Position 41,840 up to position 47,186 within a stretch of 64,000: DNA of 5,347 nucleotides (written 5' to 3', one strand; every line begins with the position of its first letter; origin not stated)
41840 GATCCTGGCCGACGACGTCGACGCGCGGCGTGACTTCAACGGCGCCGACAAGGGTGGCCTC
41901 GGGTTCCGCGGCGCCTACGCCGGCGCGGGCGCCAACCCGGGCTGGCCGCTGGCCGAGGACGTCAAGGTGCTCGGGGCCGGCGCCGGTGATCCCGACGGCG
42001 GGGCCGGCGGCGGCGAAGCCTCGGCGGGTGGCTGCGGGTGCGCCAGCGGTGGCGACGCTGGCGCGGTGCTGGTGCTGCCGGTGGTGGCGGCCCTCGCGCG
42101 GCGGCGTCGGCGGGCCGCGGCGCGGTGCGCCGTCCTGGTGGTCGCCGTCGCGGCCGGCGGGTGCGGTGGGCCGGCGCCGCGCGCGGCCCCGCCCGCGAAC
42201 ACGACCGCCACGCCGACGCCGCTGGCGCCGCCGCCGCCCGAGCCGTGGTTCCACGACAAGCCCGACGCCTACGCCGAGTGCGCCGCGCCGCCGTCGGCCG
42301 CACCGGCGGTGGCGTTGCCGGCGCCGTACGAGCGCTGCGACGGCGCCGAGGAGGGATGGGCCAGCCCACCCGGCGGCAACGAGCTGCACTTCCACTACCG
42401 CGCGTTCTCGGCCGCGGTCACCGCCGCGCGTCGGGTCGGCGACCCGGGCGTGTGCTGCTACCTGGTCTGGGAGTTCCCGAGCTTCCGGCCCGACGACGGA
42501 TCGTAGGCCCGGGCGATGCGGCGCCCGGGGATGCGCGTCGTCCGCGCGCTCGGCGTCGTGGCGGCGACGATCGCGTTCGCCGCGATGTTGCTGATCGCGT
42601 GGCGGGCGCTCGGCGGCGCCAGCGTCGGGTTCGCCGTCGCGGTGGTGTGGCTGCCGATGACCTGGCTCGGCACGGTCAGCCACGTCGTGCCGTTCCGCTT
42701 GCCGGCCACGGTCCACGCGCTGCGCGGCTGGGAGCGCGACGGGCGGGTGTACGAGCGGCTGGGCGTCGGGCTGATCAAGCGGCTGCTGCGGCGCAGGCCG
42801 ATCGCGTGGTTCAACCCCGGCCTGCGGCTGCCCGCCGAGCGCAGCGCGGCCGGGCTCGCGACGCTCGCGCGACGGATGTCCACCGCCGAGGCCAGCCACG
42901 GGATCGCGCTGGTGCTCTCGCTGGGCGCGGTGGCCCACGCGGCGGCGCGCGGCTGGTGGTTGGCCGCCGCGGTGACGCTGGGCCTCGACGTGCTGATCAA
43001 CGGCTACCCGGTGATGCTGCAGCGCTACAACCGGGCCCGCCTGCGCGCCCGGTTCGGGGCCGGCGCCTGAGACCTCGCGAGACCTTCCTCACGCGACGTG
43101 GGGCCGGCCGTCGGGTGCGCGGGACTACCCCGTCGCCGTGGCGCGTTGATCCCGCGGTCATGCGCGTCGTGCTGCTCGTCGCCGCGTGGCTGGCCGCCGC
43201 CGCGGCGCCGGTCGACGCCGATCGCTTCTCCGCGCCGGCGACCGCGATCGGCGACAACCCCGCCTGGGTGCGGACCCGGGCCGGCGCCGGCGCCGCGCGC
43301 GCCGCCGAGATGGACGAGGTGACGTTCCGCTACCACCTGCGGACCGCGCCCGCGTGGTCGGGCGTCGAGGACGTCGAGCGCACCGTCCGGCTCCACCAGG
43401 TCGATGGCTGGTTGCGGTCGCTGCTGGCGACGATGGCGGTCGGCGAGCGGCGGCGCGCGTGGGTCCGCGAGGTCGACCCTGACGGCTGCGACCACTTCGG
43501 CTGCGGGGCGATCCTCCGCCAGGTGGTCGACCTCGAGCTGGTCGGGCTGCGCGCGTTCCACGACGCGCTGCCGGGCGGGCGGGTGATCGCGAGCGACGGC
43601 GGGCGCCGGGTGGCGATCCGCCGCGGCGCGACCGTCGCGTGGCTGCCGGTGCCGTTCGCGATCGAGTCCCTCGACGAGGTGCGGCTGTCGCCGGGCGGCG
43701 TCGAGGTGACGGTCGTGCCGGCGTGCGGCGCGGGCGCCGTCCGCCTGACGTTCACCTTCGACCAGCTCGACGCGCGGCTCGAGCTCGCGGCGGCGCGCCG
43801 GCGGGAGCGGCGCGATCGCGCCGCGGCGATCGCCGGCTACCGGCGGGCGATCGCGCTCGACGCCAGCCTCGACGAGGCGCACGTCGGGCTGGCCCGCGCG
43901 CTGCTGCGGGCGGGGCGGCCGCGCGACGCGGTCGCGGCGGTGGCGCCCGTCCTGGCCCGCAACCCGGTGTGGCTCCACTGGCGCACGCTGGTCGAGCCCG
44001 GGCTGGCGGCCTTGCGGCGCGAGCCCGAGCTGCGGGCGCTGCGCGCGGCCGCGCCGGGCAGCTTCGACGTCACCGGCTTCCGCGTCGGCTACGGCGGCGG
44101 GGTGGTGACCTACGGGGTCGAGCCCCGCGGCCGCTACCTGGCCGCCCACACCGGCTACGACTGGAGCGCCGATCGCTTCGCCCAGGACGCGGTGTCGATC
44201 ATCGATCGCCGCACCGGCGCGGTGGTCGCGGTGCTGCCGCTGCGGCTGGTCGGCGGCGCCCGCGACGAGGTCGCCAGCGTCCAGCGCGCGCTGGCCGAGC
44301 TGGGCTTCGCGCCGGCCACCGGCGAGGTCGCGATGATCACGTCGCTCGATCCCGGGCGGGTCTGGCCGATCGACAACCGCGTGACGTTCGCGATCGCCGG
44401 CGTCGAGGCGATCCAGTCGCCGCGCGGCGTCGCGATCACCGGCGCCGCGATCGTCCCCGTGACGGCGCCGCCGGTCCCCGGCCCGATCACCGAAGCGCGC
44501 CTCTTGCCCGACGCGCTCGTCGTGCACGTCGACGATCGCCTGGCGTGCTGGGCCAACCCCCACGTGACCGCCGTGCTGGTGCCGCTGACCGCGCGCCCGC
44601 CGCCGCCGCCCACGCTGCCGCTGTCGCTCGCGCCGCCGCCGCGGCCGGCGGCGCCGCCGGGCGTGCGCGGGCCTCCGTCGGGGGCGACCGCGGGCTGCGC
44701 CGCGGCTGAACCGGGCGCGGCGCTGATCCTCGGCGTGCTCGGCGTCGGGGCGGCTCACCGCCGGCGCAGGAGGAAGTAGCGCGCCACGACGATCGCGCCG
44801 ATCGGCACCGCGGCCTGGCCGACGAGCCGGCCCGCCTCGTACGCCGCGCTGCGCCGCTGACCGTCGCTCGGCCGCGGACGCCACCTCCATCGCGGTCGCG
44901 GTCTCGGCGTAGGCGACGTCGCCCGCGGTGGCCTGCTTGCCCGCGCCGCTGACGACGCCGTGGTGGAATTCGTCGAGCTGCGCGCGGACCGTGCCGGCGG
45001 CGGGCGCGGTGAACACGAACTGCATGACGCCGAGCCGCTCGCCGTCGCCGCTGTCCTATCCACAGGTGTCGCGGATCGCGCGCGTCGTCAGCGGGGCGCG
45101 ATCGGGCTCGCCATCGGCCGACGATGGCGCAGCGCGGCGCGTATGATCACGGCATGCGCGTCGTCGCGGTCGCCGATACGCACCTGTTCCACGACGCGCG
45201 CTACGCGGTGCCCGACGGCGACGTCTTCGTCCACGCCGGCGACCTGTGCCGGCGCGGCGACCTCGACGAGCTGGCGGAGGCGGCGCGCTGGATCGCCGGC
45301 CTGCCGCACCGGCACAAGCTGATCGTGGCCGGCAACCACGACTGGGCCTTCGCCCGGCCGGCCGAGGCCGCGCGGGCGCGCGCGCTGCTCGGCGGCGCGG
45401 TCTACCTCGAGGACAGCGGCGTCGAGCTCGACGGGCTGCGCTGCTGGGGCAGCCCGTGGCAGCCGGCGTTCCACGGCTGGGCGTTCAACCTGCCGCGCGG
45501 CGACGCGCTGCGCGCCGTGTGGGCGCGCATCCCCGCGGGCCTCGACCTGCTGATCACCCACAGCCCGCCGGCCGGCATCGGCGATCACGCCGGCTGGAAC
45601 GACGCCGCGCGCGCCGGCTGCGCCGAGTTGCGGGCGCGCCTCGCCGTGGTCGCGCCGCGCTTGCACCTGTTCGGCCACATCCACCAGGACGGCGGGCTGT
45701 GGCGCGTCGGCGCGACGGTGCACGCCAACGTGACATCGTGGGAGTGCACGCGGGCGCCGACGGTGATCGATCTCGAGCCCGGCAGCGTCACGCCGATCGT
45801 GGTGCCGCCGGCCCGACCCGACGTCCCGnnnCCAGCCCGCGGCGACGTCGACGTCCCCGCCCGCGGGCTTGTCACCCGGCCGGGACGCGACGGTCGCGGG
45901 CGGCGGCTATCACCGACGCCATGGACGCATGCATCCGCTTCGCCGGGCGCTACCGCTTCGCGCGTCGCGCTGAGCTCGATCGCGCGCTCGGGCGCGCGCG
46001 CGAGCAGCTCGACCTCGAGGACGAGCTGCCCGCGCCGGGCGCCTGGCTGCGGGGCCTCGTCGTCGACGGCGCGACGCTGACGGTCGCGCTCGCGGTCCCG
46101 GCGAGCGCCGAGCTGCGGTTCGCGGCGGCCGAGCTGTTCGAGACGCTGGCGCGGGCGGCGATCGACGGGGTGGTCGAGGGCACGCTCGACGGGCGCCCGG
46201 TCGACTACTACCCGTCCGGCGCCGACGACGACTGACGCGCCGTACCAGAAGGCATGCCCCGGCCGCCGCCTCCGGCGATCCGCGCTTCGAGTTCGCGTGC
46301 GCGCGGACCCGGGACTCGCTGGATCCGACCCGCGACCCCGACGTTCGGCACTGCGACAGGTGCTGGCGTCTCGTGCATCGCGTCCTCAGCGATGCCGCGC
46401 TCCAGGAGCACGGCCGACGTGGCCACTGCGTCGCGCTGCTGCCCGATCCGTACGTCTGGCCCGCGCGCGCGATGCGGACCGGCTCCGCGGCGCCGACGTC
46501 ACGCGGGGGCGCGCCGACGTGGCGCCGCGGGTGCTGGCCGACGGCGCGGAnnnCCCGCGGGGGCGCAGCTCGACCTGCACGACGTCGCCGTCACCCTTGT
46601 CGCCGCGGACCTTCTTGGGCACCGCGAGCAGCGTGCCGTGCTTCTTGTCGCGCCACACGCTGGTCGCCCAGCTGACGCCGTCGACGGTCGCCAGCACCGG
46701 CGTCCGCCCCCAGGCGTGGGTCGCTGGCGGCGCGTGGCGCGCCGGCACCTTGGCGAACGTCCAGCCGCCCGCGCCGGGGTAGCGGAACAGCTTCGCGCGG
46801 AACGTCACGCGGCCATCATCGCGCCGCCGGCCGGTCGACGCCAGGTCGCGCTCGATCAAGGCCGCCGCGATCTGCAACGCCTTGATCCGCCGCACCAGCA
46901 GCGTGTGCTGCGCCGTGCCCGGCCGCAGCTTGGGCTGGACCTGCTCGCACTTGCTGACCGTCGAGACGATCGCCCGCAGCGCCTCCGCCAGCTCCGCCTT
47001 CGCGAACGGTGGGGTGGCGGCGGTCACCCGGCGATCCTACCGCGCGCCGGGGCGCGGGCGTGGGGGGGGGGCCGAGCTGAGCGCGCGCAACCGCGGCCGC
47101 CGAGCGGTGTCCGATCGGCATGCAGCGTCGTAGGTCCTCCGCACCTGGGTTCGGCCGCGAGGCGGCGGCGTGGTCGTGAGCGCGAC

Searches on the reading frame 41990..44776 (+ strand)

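Call 52: search_protein_families(library=pfam, proteins=[window:41990-44776:+], max_evalue=0.001)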
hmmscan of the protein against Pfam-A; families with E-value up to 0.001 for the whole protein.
window:41990-44776:+ (929 aa): 1 family
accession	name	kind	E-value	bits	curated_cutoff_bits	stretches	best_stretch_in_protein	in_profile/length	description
PF14559.12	TPR_19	-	2.8e-05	24.8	25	1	607-667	4-64/68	Tetratricopeptide repeat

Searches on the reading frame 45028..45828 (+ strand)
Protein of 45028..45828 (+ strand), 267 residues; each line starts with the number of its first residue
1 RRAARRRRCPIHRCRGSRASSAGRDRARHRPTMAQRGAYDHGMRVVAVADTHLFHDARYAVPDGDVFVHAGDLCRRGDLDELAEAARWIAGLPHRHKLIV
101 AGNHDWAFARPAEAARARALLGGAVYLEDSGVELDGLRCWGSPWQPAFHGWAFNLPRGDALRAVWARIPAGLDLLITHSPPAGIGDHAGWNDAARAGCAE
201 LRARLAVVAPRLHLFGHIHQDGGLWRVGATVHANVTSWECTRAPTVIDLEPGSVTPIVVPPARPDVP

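Call 52: search_protein_families(library=pfam, proteins=[window:45028-45828:+], max_evalue=0.001)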
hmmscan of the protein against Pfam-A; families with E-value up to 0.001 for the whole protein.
window:45028-45828:+ (267 aa): 2 families
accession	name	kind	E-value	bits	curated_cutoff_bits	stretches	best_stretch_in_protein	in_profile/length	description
PF00149.33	Metallophos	-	3e-13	51.1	21.5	1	43-220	1-190/191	Calcineurin-like phosphoesterase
PF12850.12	Metallophos_2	-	5.2e-08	33.5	27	1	43-255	1-136/154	Calcineurin-like phosphoesterase superfamily domain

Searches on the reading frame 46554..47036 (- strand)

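Call 52: search_protein_families(library=pfam, proteins=[window:46554-47036:-], max_evalue=0.001)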
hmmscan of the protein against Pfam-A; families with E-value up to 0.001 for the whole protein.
window:46554-47036:- (161 aa): 1 family
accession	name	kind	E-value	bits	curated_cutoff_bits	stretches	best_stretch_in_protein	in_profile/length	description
PF08922.17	DUF1905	-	6.8e-16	58.6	24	1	79-157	1-81/81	Domain of unknown function (DUF1905)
